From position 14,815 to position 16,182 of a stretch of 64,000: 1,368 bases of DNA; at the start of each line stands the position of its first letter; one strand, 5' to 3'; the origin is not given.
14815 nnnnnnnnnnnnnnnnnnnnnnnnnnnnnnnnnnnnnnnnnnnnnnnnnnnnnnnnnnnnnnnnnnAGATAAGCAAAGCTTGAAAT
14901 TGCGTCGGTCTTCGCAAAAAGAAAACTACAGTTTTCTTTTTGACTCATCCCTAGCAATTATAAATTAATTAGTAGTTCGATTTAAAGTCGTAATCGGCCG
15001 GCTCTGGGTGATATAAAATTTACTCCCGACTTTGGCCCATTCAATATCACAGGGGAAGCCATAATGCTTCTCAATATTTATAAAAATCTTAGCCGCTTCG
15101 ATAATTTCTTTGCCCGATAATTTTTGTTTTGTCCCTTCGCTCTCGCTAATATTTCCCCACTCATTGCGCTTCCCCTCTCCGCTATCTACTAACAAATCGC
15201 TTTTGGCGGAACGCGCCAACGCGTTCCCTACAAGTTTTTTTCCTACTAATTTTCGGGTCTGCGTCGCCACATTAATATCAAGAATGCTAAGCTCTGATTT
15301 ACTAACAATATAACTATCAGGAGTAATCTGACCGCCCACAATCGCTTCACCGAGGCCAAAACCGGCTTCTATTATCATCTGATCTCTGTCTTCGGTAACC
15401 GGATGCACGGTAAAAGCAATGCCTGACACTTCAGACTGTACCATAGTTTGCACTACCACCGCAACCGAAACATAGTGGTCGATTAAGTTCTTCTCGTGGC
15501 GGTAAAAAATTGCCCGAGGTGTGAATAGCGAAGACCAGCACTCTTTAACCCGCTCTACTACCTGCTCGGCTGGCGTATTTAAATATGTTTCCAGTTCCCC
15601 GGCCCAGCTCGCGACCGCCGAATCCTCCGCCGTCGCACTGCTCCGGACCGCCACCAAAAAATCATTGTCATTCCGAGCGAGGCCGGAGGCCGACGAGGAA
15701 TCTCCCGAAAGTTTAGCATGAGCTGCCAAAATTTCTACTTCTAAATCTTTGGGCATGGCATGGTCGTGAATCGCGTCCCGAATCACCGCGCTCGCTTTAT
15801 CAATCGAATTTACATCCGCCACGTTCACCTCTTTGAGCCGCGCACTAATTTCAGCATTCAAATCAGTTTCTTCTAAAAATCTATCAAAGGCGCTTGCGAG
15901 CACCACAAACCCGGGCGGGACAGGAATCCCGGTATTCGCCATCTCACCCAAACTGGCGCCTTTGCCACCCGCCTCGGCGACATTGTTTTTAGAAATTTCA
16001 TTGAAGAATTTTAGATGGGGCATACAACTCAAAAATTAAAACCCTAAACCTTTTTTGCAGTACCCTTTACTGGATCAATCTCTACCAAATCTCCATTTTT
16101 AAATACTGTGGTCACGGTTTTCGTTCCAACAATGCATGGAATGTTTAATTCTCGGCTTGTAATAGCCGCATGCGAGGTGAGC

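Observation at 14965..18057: Split, domain-permuted PEP-utilising phosphotransfer cassette bracketed by HD hydrolases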

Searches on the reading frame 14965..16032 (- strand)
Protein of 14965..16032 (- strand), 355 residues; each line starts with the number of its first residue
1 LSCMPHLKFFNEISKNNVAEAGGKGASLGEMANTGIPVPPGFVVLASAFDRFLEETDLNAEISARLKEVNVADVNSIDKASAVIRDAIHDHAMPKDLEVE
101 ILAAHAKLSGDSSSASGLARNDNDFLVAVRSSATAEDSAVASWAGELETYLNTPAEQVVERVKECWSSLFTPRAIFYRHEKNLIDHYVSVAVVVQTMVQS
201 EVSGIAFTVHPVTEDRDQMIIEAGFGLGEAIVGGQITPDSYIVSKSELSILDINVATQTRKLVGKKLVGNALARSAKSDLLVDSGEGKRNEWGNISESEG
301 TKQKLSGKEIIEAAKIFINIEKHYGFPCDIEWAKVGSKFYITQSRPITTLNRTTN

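Call 3: search_protein_families(library=pfam, proteins=[window:14965-16032:-], max_evalue=0.01)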
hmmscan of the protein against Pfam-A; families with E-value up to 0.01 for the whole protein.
window:14965-16032:- (355 aa): 1 family
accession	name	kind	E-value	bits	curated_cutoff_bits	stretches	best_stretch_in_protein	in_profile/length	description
PF01326.24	PPDK_N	-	3.6e-92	309.6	27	1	20-353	3-315/328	Pyruvate phosphate dikinase, AMP/ATP-binding domain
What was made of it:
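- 14965..16032 (-): Stand-alone ATP-grasp (PPDK_N) nucleotide-binding subunit, 355 aa from TTG 16032 or 352 aa from ATG 16023. PF01326 E 3.6e-92 (call 3).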

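Call 4: search_protein_families(library=ncbifam, proteins=[window:14965-16032:-], max_evalue=0.01)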
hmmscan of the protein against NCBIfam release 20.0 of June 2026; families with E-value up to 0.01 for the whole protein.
window:14965-16032:- (355 aa): 16 families
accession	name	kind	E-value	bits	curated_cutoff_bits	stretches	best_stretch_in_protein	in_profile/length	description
NF005057.0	PRK06464.1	equivalog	5.1e-98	329.1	598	1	6-353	6-341/798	phosphoenolpyruvate synthase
TIGR01418.1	PEP_synth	equivalog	1.5e-95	321.2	739.75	1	7-354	2-336/784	pyruvate, water dikinase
NF004878.0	PRK06241.1-3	subfamily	1.4e-83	281.5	945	1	8-350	6-314/891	phosphoenolpyruvate synthase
NF041857.1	RIF_Ptrans_rph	equivalog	3.1e-75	254.1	999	1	10-350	6-313/864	rifamycin-inactivating phosphotransferase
NF004877.0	PRK06241.1-2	subfamily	2.2e-74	251.2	866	1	9-350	7-315/869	phosphoenolpyruvate synthase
NF004879.0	PRK06241.1-4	equivalog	1.6e-63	215.1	976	1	10-350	8-315/868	phosphoenolpyruvate synthase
NF052632.1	undecylprod_RedH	equivalog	6.4e-59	199.7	1350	1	14-352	10-298/880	undecylprodigiosin ligase RedH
NF052631.1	prodigiosin_PigC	equivalog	7.5e-59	199.5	1300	1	15-353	10-303/883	prodigiosin ligase PigC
NF004881.0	PRK06241.2-2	equivalog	4.4e-58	197.3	883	1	15-352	13-315/898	phosphoenolpyruvate synthase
NF000283.1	RPH_KJ151292.1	equivalog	2.6e-53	181.4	1700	1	13-350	12-316/865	rifamycin-inactivating phosphotransferase Rph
NF004880.0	PRK06241.2-1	equivalog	1.3e-51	175.6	972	2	17-243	14-223/837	phosphoenolpyruvate synthase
NF004883.0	PRK06241.2-4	equivalog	1.7e-41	142.3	1063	1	20-352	31-332/928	phosphoenolpyruvate synthase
NF004882.0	PRK06241.2-3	equivalog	1.8e-28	99.1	850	1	13-241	4-214/827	phosphoenolpyruvate synthase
TIGR01828.1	pyru_phos_dikin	equivalog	3.6e-17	61.6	843.45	2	9-69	6-71/865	pyruvate, phosphate dikinase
NF004531.0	PRK05878.1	equivalog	1.2e-11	43.9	456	2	153-239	160-250/534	pyruvate, phosphate dikinase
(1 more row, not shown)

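Call 7: search_protein_families(library=padloc, proteins=[window:14965-16032:-], max_evalue=0.01)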
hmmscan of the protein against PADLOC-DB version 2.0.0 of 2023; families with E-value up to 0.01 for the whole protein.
window:14965-16032:- (355 aa): 0 families

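Call 63: search_dna_similar(query=window:14965-16023:-, collection=plasmids, mode=protein, max_rows=25, rows=spread)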
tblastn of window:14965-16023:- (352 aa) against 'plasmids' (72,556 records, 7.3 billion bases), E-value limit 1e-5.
Records with a match: 244; places in all: 264; records where one place covers at least 80% of the query: 232.
Best place of each record, by identity: <60% 244.
By first word of the organism name: Streptomyces 22; Deinococcus 18; Pseudoalteromonas 14; Sphingobium 13; Bacillus 12; Rhodococcus 12; Leisingera 12; Klebsiella 8; Acinetobacter 6; Rhizobium 6; and 65 more.
By predicted mobility (MOB-suite, as given by PLSDB): non-mobilizable 197; mobilizable 24; conjugative 23.
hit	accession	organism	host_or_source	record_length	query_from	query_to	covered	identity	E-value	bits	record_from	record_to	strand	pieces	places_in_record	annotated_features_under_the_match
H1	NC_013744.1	Haloterrigena turkmenica DSM 5511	-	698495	6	348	97%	40.6%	8e-58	209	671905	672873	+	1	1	ppsA: phosphoenolpyruvate synthase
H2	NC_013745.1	Haloterrigena turkmenica DSM 5511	-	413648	6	348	97%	37.6%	2e-52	194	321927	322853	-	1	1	ppsA: phosphoenolpyruvate synthase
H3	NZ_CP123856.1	Acinetobacter baumannii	Cell culture,Feedlot Water bowl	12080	7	349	97%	36.7%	5e-46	175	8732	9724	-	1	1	ppsA: phosphoenolpyruvate synthase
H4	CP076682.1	Pseudoalteromonas shioyasakiensis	isolated microorganism,Ocean water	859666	3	345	97%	36.3%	5e-44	169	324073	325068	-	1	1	ppsA: phosphoenolpyruvate synthase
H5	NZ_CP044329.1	Methylocystis rosea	-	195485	3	349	99%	35.0%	5e-40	157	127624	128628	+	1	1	ppsA: phosphoenolpyruvate synthase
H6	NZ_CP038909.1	Piscirickettsia salmonis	Oncorhynchus kisutch,cell culture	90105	7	346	97%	35.5%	5e-40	157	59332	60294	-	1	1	ppsA: phosphoenolpyruvate synthase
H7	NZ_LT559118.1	Nonomuraea gerenzanensis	-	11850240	3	347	98%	34.7%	4e-44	169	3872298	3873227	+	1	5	none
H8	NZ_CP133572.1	Pseudoalteromonas sp. HL-AS2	sediment core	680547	3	346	98%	34.7%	8e-43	165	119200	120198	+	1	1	ppsA: phosphoenolpyruvate synthase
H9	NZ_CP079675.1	Klebsiella pneumoniae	Homo sapiens,Endotracheal aspirate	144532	2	349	99%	34.1%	1e-42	165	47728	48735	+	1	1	ppsA: phosphoenolpyruvate synthase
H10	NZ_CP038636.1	Cupriavidus oxalaticus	whole organism,sewage sludge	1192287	6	349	98%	34.4%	1e-38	153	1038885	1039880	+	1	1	none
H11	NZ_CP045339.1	Vibrio sp. THAF190c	pure culture,Surface of a polyethylene ...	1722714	6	350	98%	34.1%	2e-41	161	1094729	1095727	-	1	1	none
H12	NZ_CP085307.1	Haladaptatus pallidirubidus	cell culture,saline soil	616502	7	347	97%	33.9%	2e-35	144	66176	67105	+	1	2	PEP/pyruvate-binding domain-containing protein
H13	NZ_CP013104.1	Paraburkholderia caribensis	-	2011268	6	349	98%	33.4%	4e-33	137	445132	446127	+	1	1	none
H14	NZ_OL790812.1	Proteus mirabilis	-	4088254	6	345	97%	33.4%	1e-39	156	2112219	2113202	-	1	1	none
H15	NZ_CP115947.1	Ralstonia solanacearum MolK2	Musa sp.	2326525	7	352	98%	32.4%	3e-38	152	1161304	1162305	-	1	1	record has no annotation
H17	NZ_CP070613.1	Rhodococcus koreensis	cell culture,rhizosphere of apple ...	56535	7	345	96%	32.5%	1e-36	147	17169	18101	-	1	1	PEP/pyruvate-binding domain-containing protein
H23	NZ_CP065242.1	Streptomyces clavuligerus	cell culture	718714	14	344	94%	25.9%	4e-19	96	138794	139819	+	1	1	PEP/pyruvate-binding domain-containing protein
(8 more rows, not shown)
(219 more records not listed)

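Call 64: get_annotated_region(hit=H17, flank=5000)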
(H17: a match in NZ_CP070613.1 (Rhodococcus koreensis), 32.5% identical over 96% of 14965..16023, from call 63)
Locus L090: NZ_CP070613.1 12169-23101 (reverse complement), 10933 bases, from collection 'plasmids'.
description: Rhodococcus koreensis strain R85 plasmid unnamed4, complete sequence
organism: Rhodococcus koreensis (NCBI taxid 99653)
taxonomy: Bacteria; Actinomycetota; Actinomycetes; Mycobacteriales; Nocardiaceae; Rhodococcus; Rhodococcus koreensis
host: -; source: cell culture,rhizosphere of apple plantlets grown in replant diseased soil; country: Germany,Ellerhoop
typing (MOB-suite, as given by PLSDB): non-mobilizable
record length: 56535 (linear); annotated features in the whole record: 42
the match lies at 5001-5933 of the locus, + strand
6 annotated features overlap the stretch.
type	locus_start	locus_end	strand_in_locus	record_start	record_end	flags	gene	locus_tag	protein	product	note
CDS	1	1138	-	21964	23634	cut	-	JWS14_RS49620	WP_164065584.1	AMP-binding protein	-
CDS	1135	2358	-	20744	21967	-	-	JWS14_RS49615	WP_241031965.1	cytochrome P450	-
CDS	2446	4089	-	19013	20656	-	-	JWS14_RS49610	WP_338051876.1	FAD-dependent oxidoreductase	-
CDS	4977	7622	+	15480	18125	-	-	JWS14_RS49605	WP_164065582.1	PEP/pyruvate-binding domain-containing protein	GO:0016310 - phosphorylation [Evidence IEA]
CDS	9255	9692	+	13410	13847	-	-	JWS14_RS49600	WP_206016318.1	hypothetical protein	-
CDS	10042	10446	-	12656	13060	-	-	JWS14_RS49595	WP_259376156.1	PaaI family thioesterase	-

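Call 66: get_annotated_region(hit=H23, flank=4000)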
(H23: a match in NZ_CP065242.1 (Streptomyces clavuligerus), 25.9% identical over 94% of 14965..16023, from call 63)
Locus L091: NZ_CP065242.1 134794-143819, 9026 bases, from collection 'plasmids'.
description: Streptomyces clavuligerus strain F1D35 plasmid pF1D35A, complete sequence
organism: Streptomyces clavuligerus (NCBI taxid 1901)
taxonomy: Bacteria; Actinomycetota; Actinomycetes; Kitasatosporales; Streptomycetaceae; Streptomyces; Streptomyces clavuligerus
host: -; source: cell culture; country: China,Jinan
typing (MOB-suite, as given by PLSDB): non-mobilizable; replicon rep_cluster_12,rep_cluster_1879,rep_cluster_1910,rep_cluster_1922,rep_cluster_40
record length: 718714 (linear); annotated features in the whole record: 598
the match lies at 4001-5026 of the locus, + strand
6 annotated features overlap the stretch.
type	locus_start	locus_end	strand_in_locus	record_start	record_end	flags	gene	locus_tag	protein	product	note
CDS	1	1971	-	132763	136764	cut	-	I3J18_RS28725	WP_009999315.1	FG-GAP-like repeat-containing protein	-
CDS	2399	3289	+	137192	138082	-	-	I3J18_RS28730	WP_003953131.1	AfsA-related hotdog domain-containing protein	-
CDS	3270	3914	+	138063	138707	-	-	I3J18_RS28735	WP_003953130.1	isoprenylcysteine carboxylmethyltransferase family protein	-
CDS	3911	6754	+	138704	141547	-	-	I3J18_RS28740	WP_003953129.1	PEP/pyruvate-binding domain-containing protein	GO:0016310 - phosphorylation [Evidence IEA]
CDS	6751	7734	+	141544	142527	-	-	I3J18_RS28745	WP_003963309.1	hypothetical protein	-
CDS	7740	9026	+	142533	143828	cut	-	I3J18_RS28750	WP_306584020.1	NADP-dependent oxidoreductase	-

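Call 67: get_annotated_region(hit=H12, flank=4000)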
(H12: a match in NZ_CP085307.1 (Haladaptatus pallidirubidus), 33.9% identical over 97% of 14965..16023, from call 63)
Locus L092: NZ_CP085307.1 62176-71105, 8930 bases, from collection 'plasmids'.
description: Haladaptatus pallidirubidus strain YIM 93656 plasmid unnamed6, complete sequence
organism: Haladaptatus pallidirubidus (NCBI taxid 1008152)
taxonomy: Archaea; Euryarchaeota; Halobacteria; Halobacteriales; Haladaptataceae; Haladaptatus; Haladaptatus pallidirubidus
host: -; source: cell culture,saline soil; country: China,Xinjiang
typing (MOB-suite, as given by PLSDB): non-mobilizable
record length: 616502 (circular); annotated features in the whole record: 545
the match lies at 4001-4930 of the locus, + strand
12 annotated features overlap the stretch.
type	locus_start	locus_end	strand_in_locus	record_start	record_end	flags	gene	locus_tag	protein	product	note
CDS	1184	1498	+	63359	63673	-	-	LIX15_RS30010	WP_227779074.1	hypothetical protein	-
CDS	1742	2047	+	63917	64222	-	-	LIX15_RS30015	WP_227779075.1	hypothetical protein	-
CDS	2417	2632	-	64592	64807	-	-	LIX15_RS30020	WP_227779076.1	DUF4177 domain-containing protein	-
CDS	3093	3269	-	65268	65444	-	-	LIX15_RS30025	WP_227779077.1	hypothetical protein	-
CDS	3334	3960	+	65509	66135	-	-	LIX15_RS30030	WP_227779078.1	TetR/AcrR family transcriptional regulator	GO:0006355 - regulation of DNA-templated transcription [Evidence IEA]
CDS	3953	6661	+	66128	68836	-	-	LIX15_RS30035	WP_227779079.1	PEP/pyruvate-binding domain-containing protein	GO:0016310 - phosphorylation [Evidence IEA]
CDS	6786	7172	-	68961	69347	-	-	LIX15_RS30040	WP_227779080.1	nucleotidyl transferase AbiEii/AbiGii toxin family protein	-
CDS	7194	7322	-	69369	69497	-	-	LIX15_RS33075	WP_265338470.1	hypothetical protein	-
CDS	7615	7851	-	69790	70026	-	-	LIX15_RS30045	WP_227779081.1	hypothetical protein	-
CDS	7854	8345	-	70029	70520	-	-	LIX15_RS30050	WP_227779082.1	SRPBCC domain-containing protein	-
CDS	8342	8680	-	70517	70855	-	-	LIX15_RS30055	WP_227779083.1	metalloregulator ArsR/SmtB family transcription factor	GO:0006355 - regulation of DNA-templated transcription [Evidence IEA]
CDS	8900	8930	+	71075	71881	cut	-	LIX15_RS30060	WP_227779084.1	DUF1801 domain-containing protein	-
